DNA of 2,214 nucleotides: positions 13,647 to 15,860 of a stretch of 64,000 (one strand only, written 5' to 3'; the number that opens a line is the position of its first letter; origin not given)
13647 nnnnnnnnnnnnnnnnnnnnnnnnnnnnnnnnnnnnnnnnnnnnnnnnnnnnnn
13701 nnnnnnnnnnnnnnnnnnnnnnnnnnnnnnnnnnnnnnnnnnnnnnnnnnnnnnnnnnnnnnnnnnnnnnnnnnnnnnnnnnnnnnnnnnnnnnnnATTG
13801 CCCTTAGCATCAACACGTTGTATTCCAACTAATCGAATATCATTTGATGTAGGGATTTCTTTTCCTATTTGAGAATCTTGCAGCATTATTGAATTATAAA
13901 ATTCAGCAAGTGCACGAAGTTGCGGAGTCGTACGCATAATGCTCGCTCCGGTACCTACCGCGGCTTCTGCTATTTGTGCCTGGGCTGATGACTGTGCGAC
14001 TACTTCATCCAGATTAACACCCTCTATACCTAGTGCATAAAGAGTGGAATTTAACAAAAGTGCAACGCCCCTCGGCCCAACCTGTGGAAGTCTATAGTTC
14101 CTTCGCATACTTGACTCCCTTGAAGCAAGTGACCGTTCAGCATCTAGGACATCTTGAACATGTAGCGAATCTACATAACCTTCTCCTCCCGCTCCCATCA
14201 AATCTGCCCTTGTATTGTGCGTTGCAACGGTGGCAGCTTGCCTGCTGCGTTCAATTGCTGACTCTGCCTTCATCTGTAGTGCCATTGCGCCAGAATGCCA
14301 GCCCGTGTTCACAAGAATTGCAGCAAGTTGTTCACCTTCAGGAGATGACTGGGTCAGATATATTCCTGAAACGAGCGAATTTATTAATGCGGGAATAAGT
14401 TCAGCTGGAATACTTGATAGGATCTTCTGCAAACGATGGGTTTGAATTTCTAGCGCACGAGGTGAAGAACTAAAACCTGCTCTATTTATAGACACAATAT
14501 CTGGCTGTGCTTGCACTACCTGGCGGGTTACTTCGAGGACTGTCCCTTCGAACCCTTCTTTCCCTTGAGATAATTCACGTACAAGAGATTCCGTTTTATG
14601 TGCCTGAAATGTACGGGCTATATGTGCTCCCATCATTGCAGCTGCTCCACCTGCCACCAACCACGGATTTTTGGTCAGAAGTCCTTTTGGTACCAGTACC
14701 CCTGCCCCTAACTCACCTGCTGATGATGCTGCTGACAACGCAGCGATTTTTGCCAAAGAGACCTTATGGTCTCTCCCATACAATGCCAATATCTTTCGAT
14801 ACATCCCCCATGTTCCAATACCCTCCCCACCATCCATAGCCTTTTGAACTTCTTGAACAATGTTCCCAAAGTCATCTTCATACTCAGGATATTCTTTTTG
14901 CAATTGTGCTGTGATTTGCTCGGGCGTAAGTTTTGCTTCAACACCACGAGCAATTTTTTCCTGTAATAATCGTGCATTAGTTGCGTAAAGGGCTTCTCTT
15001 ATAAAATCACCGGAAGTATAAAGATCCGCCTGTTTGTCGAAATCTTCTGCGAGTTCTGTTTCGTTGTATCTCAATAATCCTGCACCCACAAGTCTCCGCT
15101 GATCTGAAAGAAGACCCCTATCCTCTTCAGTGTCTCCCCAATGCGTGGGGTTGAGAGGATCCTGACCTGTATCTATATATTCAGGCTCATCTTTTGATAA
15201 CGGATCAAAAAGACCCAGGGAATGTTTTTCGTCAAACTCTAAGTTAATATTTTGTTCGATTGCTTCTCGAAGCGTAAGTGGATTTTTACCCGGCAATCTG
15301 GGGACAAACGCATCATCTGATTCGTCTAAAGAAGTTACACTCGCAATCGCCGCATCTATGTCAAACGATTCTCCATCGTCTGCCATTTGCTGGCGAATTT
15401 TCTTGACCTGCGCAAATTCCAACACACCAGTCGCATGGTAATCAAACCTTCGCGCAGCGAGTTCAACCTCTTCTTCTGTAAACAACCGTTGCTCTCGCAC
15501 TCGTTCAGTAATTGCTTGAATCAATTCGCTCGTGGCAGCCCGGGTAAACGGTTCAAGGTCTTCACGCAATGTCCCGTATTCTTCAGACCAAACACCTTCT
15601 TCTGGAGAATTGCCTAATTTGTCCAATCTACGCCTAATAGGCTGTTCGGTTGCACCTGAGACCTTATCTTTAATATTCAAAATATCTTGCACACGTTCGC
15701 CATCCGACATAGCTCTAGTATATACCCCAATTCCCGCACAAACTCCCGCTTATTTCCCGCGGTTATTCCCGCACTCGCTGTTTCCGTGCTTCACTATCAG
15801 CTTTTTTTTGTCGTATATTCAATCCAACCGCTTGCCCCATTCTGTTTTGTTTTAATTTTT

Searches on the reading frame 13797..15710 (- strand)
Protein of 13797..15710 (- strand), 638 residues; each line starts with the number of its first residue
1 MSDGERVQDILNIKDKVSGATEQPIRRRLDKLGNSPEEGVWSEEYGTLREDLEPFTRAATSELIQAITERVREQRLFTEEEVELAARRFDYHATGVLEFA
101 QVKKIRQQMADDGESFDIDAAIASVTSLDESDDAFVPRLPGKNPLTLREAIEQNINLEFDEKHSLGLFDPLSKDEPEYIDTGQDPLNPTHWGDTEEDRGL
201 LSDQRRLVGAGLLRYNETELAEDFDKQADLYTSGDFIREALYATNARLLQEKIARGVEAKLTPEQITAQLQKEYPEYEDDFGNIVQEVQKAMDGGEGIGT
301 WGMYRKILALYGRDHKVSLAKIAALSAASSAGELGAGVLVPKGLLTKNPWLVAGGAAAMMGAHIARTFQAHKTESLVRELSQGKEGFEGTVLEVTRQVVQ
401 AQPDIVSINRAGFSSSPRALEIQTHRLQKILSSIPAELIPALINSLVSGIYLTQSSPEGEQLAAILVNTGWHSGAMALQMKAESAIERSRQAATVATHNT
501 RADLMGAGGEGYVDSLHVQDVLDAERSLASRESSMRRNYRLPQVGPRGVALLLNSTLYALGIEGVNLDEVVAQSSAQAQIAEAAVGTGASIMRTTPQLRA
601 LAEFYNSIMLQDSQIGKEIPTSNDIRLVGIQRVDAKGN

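Call 36: search_protein_representatives(alignment_id=A2)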
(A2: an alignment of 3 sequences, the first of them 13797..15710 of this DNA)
Query: 3 sequences, 636 profile positions. Proteins with E-value up to 0.001 (for the whole library): 4; up to 1e-10: 4; up to 1e-30: 4. The best 4 are listed.
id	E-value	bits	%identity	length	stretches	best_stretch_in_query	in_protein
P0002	0.0e+00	1252.7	-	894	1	1-636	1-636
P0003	0.0e+00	1173.6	-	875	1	1-636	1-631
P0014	5.9e-47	177.0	-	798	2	199-630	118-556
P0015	9.6e-42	159.8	-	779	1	226-634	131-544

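Call 38: find_encoding_contigs(protein=P0014, flank=10000)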
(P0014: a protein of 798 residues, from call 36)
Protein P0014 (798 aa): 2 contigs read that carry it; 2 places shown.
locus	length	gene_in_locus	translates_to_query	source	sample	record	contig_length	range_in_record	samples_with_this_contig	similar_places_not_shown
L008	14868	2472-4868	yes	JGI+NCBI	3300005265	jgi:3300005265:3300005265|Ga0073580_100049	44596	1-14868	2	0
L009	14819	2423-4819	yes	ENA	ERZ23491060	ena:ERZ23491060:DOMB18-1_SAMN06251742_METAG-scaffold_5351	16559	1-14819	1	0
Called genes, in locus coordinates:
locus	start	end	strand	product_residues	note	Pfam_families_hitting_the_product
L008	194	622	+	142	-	-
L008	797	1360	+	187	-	PF13527:Acetyltransf_9 (weak), PF13508:Acetyltransf_7 (weak)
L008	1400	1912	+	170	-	PF13847:Methyltransf_31 (weak)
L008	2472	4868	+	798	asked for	PF00005:ABC_tran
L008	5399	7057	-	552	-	PF20966:MASE6, PF08448:PAS_4, PF13426:PAS_9 (faint), PF00512:HisKA, PF02518:HATPase_c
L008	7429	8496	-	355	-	-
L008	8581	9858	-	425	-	PF26514:DUF8173 (weak)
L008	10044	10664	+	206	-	PF01351:RNase_HII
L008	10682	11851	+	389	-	PF01139:RtcB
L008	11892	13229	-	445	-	PF21760:SecD_1st, PF22599:SecDF_P1_head, PF02355:SecD_SecF_C, PF03176:MMPL (weak)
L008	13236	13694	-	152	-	PF00380:Ribosomal_S9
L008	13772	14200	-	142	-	PF00572:Ribosomal_L13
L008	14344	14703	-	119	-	PF01196:Ribosomal_L17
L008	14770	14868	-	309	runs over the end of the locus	PF01193:RNA_pol_L, PF14520:HHH_5 (faint), PF01000:RNA_pol_A_bac, PF03118:RNA_pol_A_CTD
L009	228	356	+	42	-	-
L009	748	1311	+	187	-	PF13527:Acetyltransf_9 (weak), PF13508:Acetyltransf_7 (weak)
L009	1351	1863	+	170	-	PF13847:Methyltransf_31 (weak)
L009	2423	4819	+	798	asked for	PF00005:ABC_tran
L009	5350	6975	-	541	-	PF20966:MASE6, PF08448:PAS_4, PF13426:PAS_9 (faint), PF00512:HisKA, PF02518:HATPase_c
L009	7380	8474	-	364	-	-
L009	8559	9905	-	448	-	PF26514:DUF8173 (weak)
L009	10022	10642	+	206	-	PF01351:RNase_HII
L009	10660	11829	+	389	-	PF01139:RtcB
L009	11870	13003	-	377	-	-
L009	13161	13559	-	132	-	PF00380:Ribosomal_S9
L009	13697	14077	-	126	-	PF00572:Ribosomal_L13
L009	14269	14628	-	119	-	PF01196:Ribosomal_L17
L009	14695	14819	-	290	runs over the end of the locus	PF01193:RNA_pol_L, PF14520:HHH_5 (faint), PF01000:RNA_pol_A_bac, PF03118:RNA_pol_A_CTD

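Call 39: find_encoding_contigs(protein=P0015, flank=10000)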
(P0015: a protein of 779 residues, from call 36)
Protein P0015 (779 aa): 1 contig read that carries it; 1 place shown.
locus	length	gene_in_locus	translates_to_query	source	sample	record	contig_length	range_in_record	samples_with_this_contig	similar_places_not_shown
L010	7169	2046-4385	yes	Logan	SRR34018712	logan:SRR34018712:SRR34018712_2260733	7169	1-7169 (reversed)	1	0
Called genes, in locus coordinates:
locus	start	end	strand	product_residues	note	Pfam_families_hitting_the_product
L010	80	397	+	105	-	PF00293:NUDIX (weak)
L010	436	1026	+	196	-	-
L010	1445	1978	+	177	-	PF00293:NUDIX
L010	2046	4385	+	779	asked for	PF00005:ABC_tran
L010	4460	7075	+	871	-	-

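Call 53: find_related_loci(query=A2, collection=genome_contigs, flank=10000)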
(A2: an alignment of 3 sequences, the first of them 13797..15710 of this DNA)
Query A2 (638 aa) in genome_contigs; peptide patterns used: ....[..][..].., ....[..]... (x = any residue, [..] = any of these).
179 stretches matched a pattern; 1 encode a relative of the query (tblastn E <= 1e-3); 1 distinct loci.
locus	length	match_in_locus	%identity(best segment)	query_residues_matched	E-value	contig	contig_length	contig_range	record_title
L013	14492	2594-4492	46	10-637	0e+0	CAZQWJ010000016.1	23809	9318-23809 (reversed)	MAG TPA_asm: uncultured Candidatus Saccharibacteria bacterium isolate SRP193661_co1_99 genome assembly, contig: NODE_220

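Call 55: search_protein_families(library=pfam, proteins=[L013:6-2450:+, L013:5256-7076:+, L013:7137-7724:-, L013:8663-9232:-, L013:9222-9719:+, L013:9934-11289:+, L013:11243-11890:-, L013:11909-12541:-, L013:12649-13239:+, L013:13546-14142:+], max_evalue=0.001)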
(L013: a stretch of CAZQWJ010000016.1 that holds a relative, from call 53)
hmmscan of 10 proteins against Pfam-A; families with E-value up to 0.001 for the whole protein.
L013:6-2450:+ (814 aa): 5 families
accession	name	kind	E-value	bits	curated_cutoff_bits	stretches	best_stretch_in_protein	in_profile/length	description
PF00488.27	MutS_V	-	2.3e-82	276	30.2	1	595-783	2-188/188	MutS domain V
PF05192.23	MutS_III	-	1.5e-49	169.4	34.1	1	253-541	1-194/194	MutS domain III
PF01624.25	MutS_I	-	3.5e-32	111.4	20.6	1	1-90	23-112/113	MutS domain I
PF05190.23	MutS_IV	-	2.6e-31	108.2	22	1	410-501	1-92/92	MutS family domain IV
PF05188.22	MutS_II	-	3.3e-17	63.6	25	1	99-236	1-132/133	MutS domain II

L013:5256-7076:+ (606 aa): 4 families
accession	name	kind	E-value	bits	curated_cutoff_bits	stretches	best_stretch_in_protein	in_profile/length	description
PF08676.16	MutL_C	-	2.4e-30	105.5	25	1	422-560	3-142/142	MutL C terminal dimerisation domain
PF01119.25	DNA_mis_repair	-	4.2e-28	97.8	26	1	228-342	3-118/119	DNA mismatch repair protein, C-terminal domain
PF13589.12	HATPase_c_3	-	1.1e-12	48.5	25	1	42-144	4-106/137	Histidine kinase-, DNA gyrase B-, and HSP90-like ATPase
PF02518.31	HATPase_c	-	1e-08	36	26.4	1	39-95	4-63/111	Histidine kinase-, DNA gyrase B-, and HSP90-like ATPase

L013:7137-7724:- (195 aa): 1 family
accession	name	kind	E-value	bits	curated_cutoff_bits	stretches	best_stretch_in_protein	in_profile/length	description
PF02163.28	Peptidase_M50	-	3e-09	37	27.2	2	74-120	168-215/221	Peptidase family M50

L013:8663-9232:- (189 aa): 1 family
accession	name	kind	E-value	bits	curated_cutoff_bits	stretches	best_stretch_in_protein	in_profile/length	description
PF04308.18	RNaseH_like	-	6.5e-44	149.8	25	1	49-189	3-144/145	Ribonuclease H-like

L013:9222-9719:+ (165 aa): 1 family
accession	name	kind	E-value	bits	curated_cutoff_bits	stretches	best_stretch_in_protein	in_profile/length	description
PF02580.21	Tyr_Deacylase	-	2.6e-53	180.7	25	1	20-162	1-144/144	D-Tyr-tRNA(Tyr) deacylase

L013:9934-11289:+ (451 aa): 3 families
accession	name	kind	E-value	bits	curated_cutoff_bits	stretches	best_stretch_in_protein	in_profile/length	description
PF00012.26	HSP70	-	2e-40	139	20.6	2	6-270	3-238/599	Hsp70 protein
PF06723.19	MreB_Mbl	-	5.6e-12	45.6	27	1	138-262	76-185/327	MreB/Mbl protein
PF01968.24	Hydantoinase_A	-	0.00016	21.4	22.9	0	379-448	219-286/291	Hydantoinase/oxoprolinase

L013:11243-11890:- (215 aa): 0 families

L013:11909-12541:- (210 aa): 1 family
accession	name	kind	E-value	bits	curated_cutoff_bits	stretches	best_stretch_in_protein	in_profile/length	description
PF01351.25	RNase_HII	-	6.7e-36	124.5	25.8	1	23-205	1-197/199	Ribonuclease HII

L013:12649-13239:+ (196 aa): 0 families

L013:13546-14142:+ (198 aa): 1 family
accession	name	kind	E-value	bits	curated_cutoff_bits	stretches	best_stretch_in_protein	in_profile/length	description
PF02163.28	Peptidase_M50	-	1.7e-08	34.5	27.2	1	148-178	161-191/221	Peptidase family M50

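Call 79: find_related_loci(query=A2, collection=viral_contigs, flank=5000)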
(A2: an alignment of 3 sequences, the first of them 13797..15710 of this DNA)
Query A2 (638 aa) in viral_contigs; peptide patterns used: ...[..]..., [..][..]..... (x = any residue, [..] = any of these).
307 stretches matched a pattern, but none encodes a relative of the query by tblastn (E <= 1e-3).

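Call 83: find_related_loci(query=A2, collection=metagenome_contigs, flank=8000)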
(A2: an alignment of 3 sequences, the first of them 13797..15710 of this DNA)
Query A2 (638 aa) in metagenome_contigs; peptide patterns used: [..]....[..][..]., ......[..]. (x = any residue, [..] = any of these).
522 stretches matched a pattern, but none encodes a relative of the query by tblastn (E <= 1e-3).

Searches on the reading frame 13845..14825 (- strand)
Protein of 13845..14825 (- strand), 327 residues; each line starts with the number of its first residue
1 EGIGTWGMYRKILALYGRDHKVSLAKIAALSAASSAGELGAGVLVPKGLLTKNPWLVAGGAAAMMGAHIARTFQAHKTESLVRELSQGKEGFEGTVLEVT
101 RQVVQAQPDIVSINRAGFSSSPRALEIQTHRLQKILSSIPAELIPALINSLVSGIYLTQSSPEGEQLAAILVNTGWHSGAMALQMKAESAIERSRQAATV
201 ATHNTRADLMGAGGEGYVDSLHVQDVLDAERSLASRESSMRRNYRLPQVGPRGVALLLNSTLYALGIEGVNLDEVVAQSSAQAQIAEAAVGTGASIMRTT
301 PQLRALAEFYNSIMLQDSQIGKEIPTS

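Call 46: search_solved_structures(query=A4, max_evalue=10, show_alignments=3)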
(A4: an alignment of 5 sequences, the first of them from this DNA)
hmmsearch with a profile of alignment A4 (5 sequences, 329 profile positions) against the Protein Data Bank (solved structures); distinct sequences matched with E-value up to 10: 6.
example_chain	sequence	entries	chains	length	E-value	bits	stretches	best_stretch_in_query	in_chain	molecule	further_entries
9eiu_A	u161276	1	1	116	0.014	17.6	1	182-245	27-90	Caveolae-associated protein 1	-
9egn_A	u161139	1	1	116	0.047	15.9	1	182-245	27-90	Caveolae-associated protein 1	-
4qkv_A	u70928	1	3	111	0.057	15.6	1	184-245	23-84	Polymerase I and transcript release factor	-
4qkw_A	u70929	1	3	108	0.43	12.8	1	188-255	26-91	Muscle-related coiled-coil protein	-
4mso_A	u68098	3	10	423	0.78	11.9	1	40-147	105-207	Serine hydroxymethyltransferase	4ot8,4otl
4n0w_A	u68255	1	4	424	0.78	11.9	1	40-147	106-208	Serine hydroxymethyltransferase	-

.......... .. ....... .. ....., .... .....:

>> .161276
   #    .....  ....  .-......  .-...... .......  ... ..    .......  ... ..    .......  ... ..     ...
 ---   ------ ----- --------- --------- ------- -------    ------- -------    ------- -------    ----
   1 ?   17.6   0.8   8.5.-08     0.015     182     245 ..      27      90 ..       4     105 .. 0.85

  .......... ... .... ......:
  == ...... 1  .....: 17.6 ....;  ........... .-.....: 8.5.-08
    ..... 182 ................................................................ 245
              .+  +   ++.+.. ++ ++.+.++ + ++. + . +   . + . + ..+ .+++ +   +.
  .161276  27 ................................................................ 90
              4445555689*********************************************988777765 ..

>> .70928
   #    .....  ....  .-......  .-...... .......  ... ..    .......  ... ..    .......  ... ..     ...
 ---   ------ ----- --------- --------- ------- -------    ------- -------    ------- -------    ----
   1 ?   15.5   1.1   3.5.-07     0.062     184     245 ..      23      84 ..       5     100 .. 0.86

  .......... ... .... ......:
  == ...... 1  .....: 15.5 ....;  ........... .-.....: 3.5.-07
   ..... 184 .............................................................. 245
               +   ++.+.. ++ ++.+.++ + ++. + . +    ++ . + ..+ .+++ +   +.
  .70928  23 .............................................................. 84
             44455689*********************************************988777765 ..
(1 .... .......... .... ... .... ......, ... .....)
